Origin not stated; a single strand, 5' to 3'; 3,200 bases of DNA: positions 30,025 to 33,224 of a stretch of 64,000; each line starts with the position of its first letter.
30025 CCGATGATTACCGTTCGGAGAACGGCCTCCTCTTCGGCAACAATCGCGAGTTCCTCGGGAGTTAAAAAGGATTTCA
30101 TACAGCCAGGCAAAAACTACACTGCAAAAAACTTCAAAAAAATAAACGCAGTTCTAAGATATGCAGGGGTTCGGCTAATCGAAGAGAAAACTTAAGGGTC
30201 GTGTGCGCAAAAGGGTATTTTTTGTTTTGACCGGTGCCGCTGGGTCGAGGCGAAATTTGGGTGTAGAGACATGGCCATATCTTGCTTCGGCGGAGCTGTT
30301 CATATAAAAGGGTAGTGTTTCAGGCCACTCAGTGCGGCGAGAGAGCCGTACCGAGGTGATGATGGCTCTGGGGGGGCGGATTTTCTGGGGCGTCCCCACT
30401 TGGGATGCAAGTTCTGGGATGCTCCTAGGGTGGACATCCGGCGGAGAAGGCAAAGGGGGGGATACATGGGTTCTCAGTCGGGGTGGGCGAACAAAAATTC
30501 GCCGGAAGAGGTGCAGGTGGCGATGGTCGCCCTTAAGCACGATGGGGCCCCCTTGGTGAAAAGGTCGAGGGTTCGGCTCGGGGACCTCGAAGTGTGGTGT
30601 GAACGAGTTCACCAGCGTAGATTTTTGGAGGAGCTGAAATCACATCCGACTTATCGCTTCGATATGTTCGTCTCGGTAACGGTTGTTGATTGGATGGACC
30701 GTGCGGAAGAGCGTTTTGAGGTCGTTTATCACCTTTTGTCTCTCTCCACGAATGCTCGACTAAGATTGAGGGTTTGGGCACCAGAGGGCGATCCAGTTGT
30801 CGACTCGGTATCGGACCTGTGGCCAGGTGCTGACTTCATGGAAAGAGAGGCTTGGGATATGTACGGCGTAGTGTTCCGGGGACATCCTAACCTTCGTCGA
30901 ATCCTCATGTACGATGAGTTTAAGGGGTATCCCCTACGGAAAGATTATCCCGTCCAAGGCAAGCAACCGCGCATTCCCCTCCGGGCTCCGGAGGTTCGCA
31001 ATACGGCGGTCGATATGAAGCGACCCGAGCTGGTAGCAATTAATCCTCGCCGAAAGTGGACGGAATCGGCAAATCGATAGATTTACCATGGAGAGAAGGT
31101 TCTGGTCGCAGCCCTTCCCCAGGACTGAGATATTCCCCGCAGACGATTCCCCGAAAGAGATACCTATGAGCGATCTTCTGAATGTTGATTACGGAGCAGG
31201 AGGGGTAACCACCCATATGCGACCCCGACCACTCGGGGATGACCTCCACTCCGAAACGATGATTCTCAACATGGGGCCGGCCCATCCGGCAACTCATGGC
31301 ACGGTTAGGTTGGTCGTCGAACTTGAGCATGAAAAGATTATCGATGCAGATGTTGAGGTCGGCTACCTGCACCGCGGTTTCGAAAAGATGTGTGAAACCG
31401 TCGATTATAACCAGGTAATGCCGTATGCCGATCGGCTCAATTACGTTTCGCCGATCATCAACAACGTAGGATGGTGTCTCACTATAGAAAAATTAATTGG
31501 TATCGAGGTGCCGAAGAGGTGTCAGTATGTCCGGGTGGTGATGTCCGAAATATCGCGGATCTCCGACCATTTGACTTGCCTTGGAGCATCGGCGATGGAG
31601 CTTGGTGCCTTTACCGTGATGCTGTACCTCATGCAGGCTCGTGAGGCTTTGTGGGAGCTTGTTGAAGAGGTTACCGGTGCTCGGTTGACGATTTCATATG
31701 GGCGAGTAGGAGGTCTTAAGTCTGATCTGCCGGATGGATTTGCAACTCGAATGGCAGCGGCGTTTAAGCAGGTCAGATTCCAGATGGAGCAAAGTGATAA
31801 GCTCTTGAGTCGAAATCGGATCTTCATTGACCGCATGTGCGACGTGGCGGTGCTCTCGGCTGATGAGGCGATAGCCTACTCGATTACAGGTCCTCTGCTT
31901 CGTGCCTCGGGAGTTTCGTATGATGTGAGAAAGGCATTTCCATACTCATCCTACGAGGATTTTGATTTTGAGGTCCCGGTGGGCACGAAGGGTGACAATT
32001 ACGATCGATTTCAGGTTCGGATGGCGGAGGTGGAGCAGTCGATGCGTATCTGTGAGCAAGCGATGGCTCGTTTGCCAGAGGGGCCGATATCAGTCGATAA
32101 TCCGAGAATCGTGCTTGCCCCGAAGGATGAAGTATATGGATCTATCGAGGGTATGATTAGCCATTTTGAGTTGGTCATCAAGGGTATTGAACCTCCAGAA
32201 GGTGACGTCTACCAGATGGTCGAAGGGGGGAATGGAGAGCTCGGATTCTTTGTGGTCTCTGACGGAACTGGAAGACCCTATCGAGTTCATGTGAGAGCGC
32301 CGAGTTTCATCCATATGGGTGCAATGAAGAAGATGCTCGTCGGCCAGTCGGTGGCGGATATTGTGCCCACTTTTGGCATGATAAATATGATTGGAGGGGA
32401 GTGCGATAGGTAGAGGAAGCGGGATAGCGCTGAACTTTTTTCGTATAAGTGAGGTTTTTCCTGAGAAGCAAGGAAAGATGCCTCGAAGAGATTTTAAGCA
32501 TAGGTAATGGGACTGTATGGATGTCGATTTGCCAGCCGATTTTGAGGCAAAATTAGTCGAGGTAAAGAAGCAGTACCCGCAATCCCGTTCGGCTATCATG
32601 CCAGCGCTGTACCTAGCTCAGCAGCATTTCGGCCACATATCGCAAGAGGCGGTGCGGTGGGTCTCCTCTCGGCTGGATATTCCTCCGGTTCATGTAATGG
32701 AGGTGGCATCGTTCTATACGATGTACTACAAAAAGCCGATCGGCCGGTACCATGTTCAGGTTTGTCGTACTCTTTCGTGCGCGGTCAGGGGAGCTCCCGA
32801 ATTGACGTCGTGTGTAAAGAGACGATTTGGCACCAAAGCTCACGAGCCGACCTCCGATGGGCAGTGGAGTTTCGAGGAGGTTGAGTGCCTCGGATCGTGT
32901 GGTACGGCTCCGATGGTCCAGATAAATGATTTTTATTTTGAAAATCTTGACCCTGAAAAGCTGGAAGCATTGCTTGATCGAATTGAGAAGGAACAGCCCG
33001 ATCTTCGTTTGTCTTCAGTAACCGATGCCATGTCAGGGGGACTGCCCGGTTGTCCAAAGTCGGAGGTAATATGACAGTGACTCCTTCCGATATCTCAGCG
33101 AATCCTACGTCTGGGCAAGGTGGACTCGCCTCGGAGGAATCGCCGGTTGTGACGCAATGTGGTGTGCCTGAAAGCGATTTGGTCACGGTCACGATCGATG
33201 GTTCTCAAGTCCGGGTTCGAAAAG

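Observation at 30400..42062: Complex I cluster nuoCDEGHJKLMN lacks nuoA, nuoB, nuoF and nuoI at this locus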

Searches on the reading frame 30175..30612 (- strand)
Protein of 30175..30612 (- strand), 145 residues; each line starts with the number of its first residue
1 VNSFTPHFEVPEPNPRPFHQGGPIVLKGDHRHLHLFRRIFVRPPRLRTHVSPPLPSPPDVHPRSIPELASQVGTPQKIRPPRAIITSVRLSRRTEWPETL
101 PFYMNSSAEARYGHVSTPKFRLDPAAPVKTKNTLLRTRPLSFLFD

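Call 9: search_protein_families(library=pfam, proteins=[window:30175-30612:-])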
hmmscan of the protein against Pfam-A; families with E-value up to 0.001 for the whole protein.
window:30175-30612:- (145 aa): 0 families

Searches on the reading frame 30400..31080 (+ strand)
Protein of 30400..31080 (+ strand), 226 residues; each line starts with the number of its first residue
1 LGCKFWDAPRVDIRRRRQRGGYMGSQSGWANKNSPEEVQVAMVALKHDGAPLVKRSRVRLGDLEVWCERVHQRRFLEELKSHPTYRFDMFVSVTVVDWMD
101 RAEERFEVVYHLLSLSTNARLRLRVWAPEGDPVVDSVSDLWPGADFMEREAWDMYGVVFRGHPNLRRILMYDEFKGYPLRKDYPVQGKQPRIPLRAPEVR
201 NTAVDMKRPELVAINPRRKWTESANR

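Call 3: search_protein_families(library=pfam, proteins=[window:30400-31080:+])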
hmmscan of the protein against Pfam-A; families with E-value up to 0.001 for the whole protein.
window:30400-31080:+ (226 aa): 1 family
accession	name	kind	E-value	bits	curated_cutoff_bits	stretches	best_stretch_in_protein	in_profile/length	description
PF00329.25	Complex1_30kDa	-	1.5e-44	152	22.5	1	66-188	2-123/124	Respiratory-chain NADH dehydrogenase, 30 Kd subunit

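Call 4: search_protein_families(library=ncbifam, proteins=[window:30400-31080:+])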
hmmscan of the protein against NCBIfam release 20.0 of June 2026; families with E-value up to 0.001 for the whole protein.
window:30400-31080:+ (226 aa): 17 families
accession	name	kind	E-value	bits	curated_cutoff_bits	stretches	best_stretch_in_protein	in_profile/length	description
TIGR01961.1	NuoC_fam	subfamily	1.5e-41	141.8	122.45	1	64-187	2-122/122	NADH (or F420H2) dehydrogenase, subunit C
NF004733.0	PRK06074.1-5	equivalog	2e-40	138.6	225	1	48-187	16-153/203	NADH-quinone oxidoreductase subunit C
NF005856.0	PRK07785.1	equivalog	1.2e-39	136.6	224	1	48-187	87-226/246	NADH-quinone oxidoreductase subunit C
NF004730.0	PRK06074.1-1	equivalog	1.6e-35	122.8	193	1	54-188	21-161/200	NADH-quinone oxidoreductase subunit C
NF006304.0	PRK08491.1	equivalog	3.3e-30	105.5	228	1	53-188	49-179/263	NADH-quinone oxidoreductase subunit C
NF005832.0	PRK07735.1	equivalog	1.4e-28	100.4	431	1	75-183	319-423/430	NADH-quinone oxidoreductase subunit C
NF004732.0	PRK06074.1-4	equivalog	1.5e-27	96.9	376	1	101-188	112-200/250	NADH-quinone oxidoreductase subunit C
NF009808.0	PRK13292.1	equivalog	7.8e-27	93.5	1156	1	70-187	256-377/791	NADH-quinone oxidoreductase subunit B/C/D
NF008728.0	PRK11742.1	equivalog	2.7e-26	92.1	840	1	49-186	33-175/598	NADH-quinone oxidoreductase subunit C/D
NF004737.0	PRK06074.2-4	equivalog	3.2e-26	92.1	144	1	76-189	24-130/150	NADH-quinone oxidoreductase subunit C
NF009141.0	PRK12494.1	equivalog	2.4e-24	86.2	175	1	105-183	81-163/175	NAD(P)H-quinone oxidoreductase subunit J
NF004731.0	PRK06074.1-3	equivalog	2.6e-22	79.7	303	1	73-188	37-150/207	NADH-quinone oxidoreductase subunit C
NF004736.0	PRK06074.2-3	equivalog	9.6e-20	71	239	1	56-184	37-158/183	NADH-quinone oxidoreductase subunit C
NF004734.0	PRK06074.2-1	equivalog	2.1e-19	70.1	169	1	72-186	34-152/164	NADH-quinone oxidoreductase subunit C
NF004735.0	PRK06074.2-2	equivalog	3.2e-19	69.4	176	1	84-184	48-147/158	NADH-quinone oxidoreductase subunit C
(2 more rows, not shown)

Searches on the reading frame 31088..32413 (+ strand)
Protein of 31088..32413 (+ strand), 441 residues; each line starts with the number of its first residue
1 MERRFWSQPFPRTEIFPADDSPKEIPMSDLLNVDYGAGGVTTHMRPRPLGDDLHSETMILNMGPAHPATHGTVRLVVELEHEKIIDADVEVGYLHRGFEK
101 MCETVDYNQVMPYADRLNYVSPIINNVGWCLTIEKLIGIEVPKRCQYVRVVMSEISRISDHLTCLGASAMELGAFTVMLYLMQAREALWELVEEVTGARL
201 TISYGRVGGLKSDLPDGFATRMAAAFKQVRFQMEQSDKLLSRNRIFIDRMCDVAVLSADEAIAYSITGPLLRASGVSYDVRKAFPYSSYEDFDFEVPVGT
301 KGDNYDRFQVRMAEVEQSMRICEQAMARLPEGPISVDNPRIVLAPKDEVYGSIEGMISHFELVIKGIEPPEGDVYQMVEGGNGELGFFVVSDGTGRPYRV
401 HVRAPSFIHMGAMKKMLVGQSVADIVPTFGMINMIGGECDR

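Call 3: search_protein_families(library=pfam, proteins=[window:31088-32413:+])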
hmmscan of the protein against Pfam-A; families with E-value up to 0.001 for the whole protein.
window:31088-32413:+ (441 aa): 1 family
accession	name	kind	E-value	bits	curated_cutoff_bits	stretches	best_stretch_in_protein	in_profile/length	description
PF00346.24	Complex1_49kDa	-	2.9e-105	351.6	24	1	172-441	2-271/271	Respiratory-chain NADH dehydrogenase, 49 Kd subunit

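Call 4: search_protein_families(library=ncbifam, proteins=[window:31088-32413:+])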
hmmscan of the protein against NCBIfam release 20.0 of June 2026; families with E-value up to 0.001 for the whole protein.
window:31088-32413:+ (441 aa): 12 families
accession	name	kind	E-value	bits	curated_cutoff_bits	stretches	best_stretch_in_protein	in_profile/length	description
TIGR01962.1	NuoD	equivalog_domain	4.8e-150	499.7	459.35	1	56-441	1-386/386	NADH dehydrogenase (quinone) subunit D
NF004739.1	PRK06075.1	equivalog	1e-144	482.1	360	1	59-441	2-384/384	NADH-quinone oxidoreductase subunit D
NF008974.0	PRK12322.1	equivalog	1.7e-130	435.2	522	2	53-356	2-306/366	NADH-quinone oxidoreductase subunit D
NF009808.0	PRK13292.1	equivalog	9.2e-120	400.8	1156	1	51-441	401-791/791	NADH-quinone oxidoreductase subunit B/C/D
NF008728.0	PRK11742.1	equivalog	5.2e-112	375.2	840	1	54-441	211-598/598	NADH-quinone oxidoreductase subunit C/D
NF040602.1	F420_dehyd_FpoD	exception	9e-105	350.7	600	1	54-441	4-372/372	F420H2 dehydrogenase subunit FpoD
NF005649.0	PRK07415.1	equivalog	1.5e-93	313.9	583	1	54-441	7-394/394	NAD(P)H-quinone oxidoreductase subunit H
NF033181.1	NiFeSe_hydrog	equivalog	1e-05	24.6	600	1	71-162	14-104/507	nickel-dependent hydrogenase large subunit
NF007550.0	PRK10170.1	equivalog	1.4e-05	23.7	1101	1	70-163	28-121/597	Ni/Fe-hydrogenase large subunit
TIGR03295.1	frhA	equivalog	3.3e-05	23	392.5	1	70-233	14-185/412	coenzyme F420 hydrogenase subunit alpha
NF007778.0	PRK10467.1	equivalog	0.00056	18.3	969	1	70-170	14-114/567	hydrogenase 2 large subunit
NF045518.1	H2_NiFeSe_large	exception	0.00072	18.5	780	0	71-153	14-95/485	NiFeSe hydrogenase large subunit HysA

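Call 11: find_encoding_contigs(protein=window:31088-32413:+, flank=10000, max_places=6)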
Protein window:31088-32413:+ (441 aa): 7 contigs read that carry it; 6 places shown.
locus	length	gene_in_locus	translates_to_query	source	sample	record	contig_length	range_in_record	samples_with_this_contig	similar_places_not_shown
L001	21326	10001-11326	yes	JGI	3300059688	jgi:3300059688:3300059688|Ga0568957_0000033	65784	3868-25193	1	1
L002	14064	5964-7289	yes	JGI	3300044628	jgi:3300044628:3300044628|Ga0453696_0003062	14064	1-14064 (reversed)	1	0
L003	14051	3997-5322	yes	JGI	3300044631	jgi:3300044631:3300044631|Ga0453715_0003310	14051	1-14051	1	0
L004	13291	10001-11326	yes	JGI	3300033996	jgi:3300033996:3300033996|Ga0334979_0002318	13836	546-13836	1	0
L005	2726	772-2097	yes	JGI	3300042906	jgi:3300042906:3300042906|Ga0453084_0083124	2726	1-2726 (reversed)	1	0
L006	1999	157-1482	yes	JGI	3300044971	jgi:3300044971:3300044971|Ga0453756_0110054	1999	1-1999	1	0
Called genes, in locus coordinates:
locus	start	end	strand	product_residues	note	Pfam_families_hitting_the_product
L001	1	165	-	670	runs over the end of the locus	PF07719:TPR_2 (faint), PF13424:TPR_12 (faint), PF00515:TPR_1 (faint)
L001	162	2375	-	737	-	PF01841:Transglut_core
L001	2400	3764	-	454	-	-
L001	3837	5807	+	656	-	-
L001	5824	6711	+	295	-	PF01066:CDP-OH_P_transf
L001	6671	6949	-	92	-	-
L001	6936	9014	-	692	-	PF00580:UvrD-helicase, PF01443:Viral_helicase1 (faint), PF13245:AAA_19 (weak), PF13361:UvrD_C (weak), PF13538:UvrD_C_2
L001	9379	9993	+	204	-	PF00329:Complex1_30kDa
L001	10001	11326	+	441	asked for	PF00346:Complex1_49kDa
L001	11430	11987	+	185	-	PF01257:2Fe-2S_thioredx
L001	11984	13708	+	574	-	PF13510:Fer2_4, PF00111:Fer2 (weak), PF10588:NADH-G_4Fe-4S_3, PF22117:Fer4_Nqo3, PF04879:Molybdop_Fe4S4, PF22151:Fer4_NDSU1 (weak)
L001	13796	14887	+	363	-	PF00146:NADHdh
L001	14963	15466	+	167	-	PF00499:Oxidored_q3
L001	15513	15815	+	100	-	PF00420:Oxidored_q2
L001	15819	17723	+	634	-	PF00662:Proton_antipo_N, PF00361:Proton_antipo_M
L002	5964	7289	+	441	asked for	PF00346:Complex1_49kDa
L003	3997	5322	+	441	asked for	PF00346:Complex1_49kDa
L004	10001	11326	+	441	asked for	PF00346:Complex1_49kDa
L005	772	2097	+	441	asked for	PF00346:Complex1_49kDa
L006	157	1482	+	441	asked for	PF00346:Complex1_49kDa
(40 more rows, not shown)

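Call 62: search_solved_structures(query=window:31166-32413:+, max_evalue=1e-40)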
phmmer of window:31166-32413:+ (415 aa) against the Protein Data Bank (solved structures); distinct sequences matched with E-value up to 1e-40: 53.
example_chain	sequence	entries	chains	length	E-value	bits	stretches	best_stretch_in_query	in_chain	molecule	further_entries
7zm7_C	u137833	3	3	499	2.4e-104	352.9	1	33-415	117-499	NADH-ubiquinone oxidoreductase 49 kDa subunit-like protein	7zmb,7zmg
5xtd_Q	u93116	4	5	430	4.3e-102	345.4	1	15-415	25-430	NADH dehydrogenase [ubiquinone] iron-sulfur protein 2, mitochondrial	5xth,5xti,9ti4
9cwt_Q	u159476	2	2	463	5.6e-102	345.1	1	15-415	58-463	NADH dehydrogenase [ubiquinone] iron-sulfur protein 2, mitochondrial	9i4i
6g2j_D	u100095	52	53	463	6.4e-102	344.9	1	15-415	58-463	NADH dehydrogenase [ubiquinone] iron-sulfur protein 2, mitochondrial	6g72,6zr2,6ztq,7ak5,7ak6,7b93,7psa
7v2c_Q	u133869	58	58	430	6.8e-102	344.8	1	15-415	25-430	NADH dehydrogenase [ubiquinone] iron-sulfur protein 2, mitochondrial | Complex I-49kD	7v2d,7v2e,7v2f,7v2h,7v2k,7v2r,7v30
7q5y_B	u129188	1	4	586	8.6e-102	344.4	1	31-415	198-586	NADH-quinone oxidoreductase subunit C/D 2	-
5gpn_Z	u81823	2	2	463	8.9e-102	344.4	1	15-415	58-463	NADH dehydrogenase [ubiquinone] iron-sulfur protein 2 | NADH dehydrogenase [ubiquinone] iron-sulfur protein 2, mitochondrial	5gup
8ud1_1D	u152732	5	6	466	9.1e-102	344.4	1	15-415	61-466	NADH dehydrogenase [ubiquinone] iron-sulfur protein 2, mitochondrial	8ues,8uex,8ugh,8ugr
9buh_C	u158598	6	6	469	9.3e-102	344.3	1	15-415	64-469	NADH dehydrogenase [ubiquinone] iron-sulfur protein 2, mitochondrial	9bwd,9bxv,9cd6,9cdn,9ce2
7vxu_Q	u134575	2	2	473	9.6e-102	344.3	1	15-415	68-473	NADH dehydrogenase [ubiquinone] iron-sulfur protein 2, mitochondrial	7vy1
8ba0_D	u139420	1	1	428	1e-101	344.2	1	31-415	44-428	Complex I-49kD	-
8b9z_D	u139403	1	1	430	1.1e-101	344.2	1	31-415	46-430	Complex I-49kD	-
8esw_S2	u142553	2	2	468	1.4e-101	343.7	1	31-415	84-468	Complex I-49kD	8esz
2fug_4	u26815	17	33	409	1.7e-101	343.5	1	24-415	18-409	NADH-quinone oxidoreductase chain 4 | NADH-QUINONE OXIDOREDUCTASE SUBUNIT 4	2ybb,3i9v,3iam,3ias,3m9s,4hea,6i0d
5lnk_4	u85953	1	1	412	4.3e-101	342.1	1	15-415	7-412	Mitochondrial complex I, 49 kDa subunit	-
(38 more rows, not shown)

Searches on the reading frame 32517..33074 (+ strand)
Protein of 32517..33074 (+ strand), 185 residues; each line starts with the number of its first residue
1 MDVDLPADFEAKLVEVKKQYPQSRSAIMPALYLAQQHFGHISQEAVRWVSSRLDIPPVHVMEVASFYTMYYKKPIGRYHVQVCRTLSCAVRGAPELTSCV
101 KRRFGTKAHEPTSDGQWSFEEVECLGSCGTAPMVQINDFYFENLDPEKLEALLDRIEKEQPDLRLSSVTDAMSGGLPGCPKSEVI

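Call 3: search_protein_families(library=pfam, proteins=[window:32517-33074:+])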
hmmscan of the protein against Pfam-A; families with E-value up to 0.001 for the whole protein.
window:32517-33074:+ (185 aa): 1 family
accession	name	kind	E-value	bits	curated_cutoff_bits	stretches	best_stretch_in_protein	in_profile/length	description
PF01257.25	2Fe-2S_thioredx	-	5.4e-50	169.5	24.8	1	15-156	3-144/145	Thioredoxin-like [2Fe-2S] ferredoxin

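Call 4: search_protein_families(library=ncbifam, proteins=[window:32517-33074:+])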
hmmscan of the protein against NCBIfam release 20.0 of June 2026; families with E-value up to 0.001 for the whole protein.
window:32517-33074:+ (185 aa): 9 families
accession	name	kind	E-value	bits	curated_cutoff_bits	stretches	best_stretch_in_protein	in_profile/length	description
NF005725.0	PRK07539.1-5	equivalog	1.4e-49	168.2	220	1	15-158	27-173/174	NADH-quinone oxidoreductase subunit NuoE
TIGR01958.1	nuoE_fam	subfamily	8.5e-48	162.2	142.4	1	15-156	4-147/148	NADH-quinone oxidoreductase subunit NuoE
NF005724.0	PRK07539.1-4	equivalog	1.1e-45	156.4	280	1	15-160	28-176/240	NADH-quinone oxidoreductase subunit NuoE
NF009040.0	PRK12373.1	equivalog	7.3e-43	147.8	514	1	18-159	28-172/400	NADH-quinone oxidoreductase subunit E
NF005721.0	PRK07539.1-1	equivalog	1.4e-40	139.4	308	1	9-161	30-182/292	NADH-quinone oxidoreductase subunit NuoE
NF005723.0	PRK07539.1-3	equivalog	5.4e-37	127.1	226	1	20-157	17-157/158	NADH-quinone oxidoreductase subunit NuoE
NF005722.0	PRK07539.1-2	equivalog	8.3e-35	120.2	141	1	4-155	4-155/157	NADH-quinone oxidoreductase subunit NuoE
NF004638.0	PRK05988.1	equivalog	1.8e-29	102.5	198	1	15-157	16-158/159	formate dehydrogenase subunit gamma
NF005747.0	PRK07571.1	equivalog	3.5e-29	101.7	224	1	12-159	23-171/173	bidirectional hydrogenase complex protein HoxE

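Call 63: search_solved_structures(query=window:32517-33074:+, max_evalue=1e-15)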
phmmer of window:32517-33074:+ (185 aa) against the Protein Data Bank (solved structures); distinct sequences matched with E-value up to 1e-15: 50.
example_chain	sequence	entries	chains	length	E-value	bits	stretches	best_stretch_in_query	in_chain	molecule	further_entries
7v2c_O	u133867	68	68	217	4.7e-39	137.4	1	11-158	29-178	NADH dehydrogenase [ubiquinone] flavoprotein 2, mitochondrial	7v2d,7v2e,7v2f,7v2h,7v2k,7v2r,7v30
7zd6_2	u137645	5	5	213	6.3e-39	137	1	12-158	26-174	NADH dehydrogenase [ubiquinone] flavoprotein 2, mitochondrial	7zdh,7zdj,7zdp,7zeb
9w2u_E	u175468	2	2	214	6.3e-39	137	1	12-158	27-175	NADH dehydrogenase [ubiquinone] flavoprotein 2, mitochondrial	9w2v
5ldw_E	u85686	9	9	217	6.6e-39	136.9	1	12-158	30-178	NADH dehydrogenase [ubiquinone] flavoprotein 2, mitochondrial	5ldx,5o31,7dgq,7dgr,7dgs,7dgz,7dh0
5lnk_2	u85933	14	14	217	6.6e-39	136.9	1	12-158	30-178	Mitochondrial complex I, 24 kDa subunit | NADH dehydrogenase [ubiquinone] flavoprotein 2, mitochondrial | NDUFV2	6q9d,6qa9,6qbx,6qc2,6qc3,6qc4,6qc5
5gpn_d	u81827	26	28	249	7.1e-39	136.8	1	11-158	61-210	NADH dehydrogenase [ubiquinone] flavoprotein 2, mitochondrial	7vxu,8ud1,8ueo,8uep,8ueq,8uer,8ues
5gup_E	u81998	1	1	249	7.1e-39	136.8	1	11-158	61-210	NADH dehydrogenase [ubiquinone] flavoprotein 2, mitochondrial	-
6zk9_2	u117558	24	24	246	9.2e-39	136.5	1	12-158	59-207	Mitochondrial complex I, 24 kDa subunit | Uncharacterized protein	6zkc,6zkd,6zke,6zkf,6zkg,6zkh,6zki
5lc5_E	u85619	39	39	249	1e-38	136.4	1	12-158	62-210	NADH dehydrogenase [ubiquinone] flavoprotein 2, mitochondrial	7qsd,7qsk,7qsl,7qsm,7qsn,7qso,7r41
8uca_V2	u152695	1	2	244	1.1e-38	136.2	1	11-158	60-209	NADH dehydrogenase [ubiquinone] flavoprotein 2, mitochondrial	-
7ak5_E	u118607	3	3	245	1.1e-38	136.2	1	11-158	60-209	NADH dehydrogenase [ubiquinone] flavoprotein 2, mitochondrial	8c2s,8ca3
6g2j_E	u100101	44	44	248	1.1e-38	136.2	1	11-158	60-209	NADH dehydrogenase [ubiquinone] flavoprotein 2, mitochondrial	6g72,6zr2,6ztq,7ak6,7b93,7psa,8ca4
5xtb_O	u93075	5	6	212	5.7e-38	133.9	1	11-158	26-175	NADH dehydrogenase [ubiquinone] flavoprotein 2, mitochondrial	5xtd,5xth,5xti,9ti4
9cwt_O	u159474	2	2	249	9.4e-38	133.2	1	11-158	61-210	NADH dehydrogenase [ubiquinone] flavoprotein 2, mitochondrial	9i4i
7zm7_H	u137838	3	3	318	2.5e-36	128.6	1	12-166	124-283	Subunit NDUFV2 of NADH-ubiquinone oxidoreductase (Complex I)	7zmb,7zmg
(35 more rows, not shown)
